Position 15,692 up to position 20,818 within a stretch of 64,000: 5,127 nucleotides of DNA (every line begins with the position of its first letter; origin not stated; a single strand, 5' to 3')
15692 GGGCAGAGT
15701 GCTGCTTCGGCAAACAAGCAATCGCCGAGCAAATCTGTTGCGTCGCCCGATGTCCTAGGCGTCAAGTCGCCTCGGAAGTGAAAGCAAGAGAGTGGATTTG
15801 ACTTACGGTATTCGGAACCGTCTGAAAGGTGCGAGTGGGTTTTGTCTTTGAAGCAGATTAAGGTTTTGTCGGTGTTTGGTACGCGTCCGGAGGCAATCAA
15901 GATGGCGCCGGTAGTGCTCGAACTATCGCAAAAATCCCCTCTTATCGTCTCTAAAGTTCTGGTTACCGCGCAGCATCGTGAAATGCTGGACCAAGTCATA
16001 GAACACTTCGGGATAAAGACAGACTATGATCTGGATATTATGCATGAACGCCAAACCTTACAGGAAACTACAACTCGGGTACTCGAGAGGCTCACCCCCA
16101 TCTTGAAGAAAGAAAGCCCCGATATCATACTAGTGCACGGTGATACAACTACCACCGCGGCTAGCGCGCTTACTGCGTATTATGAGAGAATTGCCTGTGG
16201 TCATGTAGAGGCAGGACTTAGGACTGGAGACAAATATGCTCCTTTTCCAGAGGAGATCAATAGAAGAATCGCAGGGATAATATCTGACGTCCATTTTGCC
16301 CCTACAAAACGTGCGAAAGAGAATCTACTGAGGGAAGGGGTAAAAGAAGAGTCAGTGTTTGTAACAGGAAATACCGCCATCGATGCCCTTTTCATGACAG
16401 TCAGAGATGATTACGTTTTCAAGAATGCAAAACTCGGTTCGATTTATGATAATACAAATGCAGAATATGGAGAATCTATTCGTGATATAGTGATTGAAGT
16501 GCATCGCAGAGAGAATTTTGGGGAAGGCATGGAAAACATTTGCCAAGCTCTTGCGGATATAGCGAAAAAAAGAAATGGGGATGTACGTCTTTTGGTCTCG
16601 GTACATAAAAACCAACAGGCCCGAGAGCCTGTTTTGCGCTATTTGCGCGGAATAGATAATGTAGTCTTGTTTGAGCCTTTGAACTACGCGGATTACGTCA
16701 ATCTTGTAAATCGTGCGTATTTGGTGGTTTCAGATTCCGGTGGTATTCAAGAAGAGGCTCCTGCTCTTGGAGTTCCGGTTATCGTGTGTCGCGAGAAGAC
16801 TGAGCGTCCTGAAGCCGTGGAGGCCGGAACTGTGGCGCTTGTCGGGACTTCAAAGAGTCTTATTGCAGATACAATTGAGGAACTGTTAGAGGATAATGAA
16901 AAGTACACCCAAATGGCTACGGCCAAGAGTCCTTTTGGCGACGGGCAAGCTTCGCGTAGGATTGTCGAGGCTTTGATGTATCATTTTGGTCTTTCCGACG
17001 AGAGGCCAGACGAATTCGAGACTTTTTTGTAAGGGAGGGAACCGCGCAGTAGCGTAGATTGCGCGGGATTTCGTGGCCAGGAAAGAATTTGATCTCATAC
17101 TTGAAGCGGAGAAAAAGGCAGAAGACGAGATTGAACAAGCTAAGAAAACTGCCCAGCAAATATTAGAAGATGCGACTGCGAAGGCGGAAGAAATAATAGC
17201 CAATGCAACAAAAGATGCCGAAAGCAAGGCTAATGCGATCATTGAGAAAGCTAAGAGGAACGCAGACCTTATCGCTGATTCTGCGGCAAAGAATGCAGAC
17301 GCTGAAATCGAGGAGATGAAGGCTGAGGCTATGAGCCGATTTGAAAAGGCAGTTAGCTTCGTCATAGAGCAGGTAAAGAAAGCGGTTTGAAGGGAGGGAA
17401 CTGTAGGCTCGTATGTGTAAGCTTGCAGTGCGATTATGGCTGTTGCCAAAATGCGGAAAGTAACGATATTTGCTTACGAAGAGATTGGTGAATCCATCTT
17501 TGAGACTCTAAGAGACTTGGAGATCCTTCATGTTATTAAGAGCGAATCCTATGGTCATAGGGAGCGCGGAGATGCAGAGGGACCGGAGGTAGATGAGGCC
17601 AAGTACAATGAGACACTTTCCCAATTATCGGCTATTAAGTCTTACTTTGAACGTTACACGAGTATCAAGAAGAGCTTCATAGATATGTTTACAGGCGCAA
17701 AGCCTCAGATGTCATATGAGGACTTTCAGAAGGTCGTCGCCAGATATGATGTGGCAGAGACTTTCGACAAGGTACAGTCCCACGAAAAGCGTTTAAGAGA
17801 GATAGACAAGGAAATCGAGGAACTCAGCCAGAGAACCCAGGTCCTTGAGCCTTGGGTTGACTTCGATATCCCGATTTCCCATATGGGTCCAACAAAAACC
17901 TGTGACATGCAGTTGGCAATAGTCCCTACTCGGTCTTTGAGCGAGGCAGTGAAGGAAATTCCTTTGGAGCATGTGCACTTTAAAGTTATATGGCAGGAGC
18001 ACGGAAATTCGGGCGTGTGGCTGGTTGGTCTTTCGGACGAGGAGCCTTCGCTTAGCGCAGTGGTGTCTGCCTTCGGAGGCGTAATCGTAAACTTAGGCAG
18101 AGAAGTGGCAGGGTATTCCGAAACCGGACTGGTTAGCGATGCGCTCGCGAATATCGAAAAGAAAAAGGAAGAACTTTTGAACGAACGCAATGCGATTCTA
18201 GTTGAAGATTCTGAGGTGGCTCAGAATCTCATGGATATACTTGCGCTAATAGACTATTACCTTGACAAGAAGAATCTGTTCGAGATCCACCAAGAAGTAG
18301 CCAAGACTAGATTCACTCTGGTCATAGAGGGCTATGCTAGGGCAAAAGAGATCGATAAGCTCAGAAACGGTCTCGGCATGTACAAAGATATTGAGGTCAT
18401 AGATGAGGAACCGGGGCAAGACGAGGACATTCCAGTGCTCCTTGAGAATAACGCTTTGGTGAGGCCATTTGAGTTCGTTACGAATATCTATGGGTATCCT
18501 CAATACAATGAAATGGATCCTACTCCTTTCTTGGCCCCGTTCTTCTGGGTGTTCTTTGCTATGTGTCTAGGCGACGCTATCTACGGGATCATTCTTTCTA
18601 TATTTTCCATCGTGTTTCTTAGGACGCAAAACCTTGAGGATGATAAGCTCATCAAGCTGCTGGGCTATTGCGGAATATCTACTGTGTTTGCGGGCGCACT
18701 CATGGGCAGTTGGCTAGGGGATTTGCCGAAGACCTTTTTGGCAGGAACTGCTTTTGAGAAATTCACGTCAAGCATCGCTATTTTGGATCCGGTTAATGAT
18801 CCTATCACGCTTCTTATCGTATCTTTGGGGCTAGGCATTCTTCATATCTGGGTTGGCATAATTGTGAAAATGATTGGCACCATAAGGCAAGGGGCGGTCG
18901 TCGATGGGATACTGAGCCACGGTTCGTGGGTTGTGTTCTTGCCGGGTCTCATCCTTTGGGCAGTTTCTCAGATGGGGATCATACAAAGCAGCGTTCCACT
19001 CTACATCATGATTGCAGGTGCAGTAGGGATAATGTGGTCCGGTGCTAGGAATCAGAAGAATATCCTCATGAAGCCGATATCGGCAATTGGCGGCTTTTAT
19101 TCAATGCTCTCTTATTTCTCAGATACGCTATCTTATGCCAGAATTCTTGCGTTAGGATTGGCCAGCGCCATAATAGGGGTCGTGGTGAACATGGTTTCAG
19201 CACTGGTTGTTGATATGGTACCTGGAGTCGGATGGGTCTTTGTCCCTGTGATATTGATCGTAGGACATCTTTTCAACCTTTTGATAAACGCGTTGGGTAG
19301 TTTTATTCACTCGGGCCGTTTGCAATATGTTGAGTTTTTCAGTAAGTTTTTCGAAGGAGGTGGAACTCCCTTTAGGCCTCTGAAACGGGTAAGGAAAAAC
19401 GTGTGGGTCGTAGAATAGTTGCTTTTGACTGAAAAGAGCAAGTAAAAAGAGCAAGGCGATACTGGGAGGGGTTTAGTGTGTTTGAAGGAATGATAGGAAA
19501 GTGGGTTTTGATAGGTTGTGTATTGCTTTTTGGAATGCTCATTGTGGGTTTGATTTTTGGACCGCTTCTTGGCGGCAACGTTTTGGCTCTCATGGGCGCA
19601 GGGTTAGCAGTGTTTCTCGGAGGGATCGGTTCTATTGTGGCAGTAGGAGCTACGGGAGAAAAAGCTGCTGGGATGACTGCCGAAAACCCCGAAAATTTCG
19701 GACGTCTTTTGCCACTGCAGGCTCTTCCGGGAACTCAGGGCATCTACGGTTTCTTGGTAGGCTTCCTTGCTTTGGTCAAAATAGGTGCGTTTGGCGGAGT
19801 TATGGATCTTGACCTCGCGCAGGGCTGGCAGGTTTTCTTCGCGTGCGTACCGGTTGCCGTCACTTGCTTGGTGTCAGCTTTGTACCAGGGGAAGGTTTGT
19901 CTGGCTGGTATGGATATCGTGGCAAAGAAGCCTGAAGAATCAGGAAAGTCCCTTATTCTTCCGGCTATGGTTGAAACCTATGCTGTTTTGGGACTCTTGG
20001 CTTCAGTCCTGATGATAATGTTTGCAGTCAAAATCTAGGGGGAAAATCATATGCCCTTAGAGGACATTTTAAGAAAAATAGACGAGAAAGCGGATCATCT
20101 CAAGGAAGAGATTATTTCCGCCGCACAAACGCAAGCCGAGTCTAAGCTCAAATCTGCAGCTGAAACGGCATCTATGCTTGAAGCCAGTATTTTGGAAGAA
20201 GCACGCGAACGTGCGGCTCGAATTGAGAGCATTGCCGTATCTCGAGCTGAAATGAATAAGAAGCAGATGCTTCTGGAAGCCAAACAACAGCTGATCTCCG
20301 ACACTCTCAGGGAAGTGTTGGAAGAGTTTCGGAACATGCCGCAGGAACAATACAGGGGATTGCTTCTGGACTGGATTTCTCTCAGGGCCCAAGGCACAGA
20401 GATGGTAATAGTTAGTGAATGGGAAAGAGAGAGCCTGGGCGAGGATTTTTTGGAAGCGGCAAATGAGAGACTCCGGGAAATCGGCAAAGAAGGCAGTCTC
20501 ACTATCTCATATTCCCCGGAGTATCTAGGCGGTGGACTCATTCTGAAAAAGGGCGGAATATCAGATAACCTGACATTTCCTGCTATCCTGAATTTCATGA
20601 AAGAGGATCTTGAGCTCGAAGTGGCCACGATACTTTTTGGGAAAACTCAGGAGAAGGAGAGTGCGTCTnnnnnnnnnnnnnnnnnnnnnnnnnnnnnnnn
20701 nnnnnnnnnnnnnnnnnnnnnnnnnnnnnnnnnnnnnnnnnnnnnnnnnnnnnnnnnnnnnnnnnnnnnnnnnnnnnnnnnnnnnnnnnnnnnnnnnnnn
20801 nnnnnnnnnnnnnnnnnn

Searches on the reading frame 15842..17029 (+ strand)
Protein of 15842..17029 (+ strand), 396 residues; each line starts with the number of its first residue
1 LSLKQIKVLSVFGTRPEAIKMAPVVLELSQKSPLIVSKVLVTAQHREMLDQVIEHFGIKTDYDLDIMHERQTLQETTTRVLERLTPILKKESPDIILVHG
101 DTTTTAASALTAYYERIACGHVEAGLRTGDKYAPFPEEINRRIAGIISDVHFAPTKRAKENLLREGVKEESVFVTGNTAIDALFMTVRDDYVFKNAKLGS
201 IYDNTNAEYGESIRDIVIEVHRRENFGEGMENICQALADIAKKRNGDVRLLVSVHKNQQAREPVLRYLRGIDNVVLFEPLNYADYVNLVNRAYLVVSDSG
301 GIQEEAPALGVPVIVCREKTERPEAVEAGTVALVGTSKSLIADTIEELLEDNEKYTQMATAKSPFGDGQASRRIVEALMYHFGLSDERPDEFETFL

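Call 7: search_protein_families(library=pfam, proteins=[window:15842-17029:+], max_evalue=0.001)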
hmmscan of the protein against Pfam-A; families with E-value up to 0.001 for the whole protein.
window:15842-17029:+ (396 aa): 2 families
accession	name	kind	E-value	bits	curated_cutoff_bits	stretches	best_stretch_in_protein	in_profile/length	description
PF02350.25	Epimerase_2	-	2.8e-113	378.7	30.6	1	33-378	7-346/347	UDP-N-acetylglucosamine 2-epimerase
PF00534.26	Glycos_transf_1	-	5e-07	29.9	26.4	1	217-360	18-167/172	Glycosyl transferases group 1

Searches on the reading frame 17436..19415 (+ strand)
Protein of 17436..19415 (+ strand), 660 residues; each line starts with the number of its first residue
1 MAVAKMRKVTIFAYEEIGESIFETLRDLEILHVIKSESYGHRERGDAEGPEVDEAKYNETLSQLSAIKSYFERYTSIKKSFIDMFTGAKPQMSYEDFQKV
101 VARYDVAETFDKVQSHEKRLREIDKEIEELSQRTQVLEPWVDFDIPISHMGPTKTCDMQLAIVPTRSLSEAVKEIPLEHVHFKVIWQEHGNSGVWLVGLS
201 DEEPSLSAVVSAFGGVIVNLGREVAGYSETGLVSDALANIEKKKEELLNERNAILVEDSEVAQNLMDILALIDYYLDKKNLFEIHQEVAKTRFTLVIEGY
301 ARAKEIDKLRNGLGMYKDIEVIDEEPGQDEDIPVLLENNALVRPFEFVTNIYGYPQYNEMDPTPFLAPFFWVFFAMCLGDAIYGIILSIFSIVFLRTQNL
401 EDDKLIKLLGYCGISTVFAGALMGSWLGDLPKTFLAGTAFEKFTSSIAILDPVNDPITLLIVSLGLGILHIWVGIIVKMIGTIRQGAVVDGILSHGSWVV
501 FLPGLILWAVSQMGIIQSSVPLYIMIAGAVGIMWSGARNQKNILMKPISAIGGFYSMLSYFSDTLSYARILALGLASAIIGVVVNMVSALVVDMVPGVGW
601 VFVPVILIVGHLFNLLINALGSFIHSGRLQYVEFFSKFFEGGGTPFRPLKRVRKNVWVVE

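Call 7: search_protein_families(library=pfam, proteins=[window:17436-19415:+], max_evalue=0.001)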
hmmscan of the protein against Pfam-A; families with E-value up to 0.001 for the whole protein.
window:17436-19415:+ (660 aa): 1 family
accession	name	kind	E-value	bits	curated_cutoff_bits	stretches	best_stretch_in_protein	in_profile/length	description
PF01496.24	V_ATPase_I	-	1.6e-20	73.2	30.7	2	557-650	715-814/815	V-type ATPase 116kDa subunit family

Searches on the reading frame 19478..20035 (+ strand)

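Call 59: search_protein_families(library=pfam, proteins=[window:19478-20035:+], max_evalue=0.00001)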
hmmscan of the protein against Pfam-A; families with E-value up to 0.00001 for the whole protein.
window:19478-20035:+ (186 aa): 1 family
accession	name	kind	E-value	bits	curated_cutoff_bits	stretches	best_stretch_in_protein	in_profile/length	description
PF00137.26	ATP-synt_C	-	7e-29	100.3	24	2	39-97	1-59/60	ATP synthase subunit C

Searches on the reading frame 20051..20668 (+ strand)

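Call 59: search_protein_families(library=pfam, proteins=[window:20051-20668:+], max_evalue=0.00001)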
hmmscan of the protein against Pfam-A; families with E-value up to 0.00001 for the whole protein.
window:20051-20668:+ (206 aa): 1 family
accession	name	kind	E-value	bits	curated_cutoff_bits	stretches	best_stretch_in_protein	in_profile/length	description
PF01991.23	vATP-synt_E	-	1.1e-15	58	24.2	1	10-196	2-199/199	ATP synthase (E/31 kDa) subunit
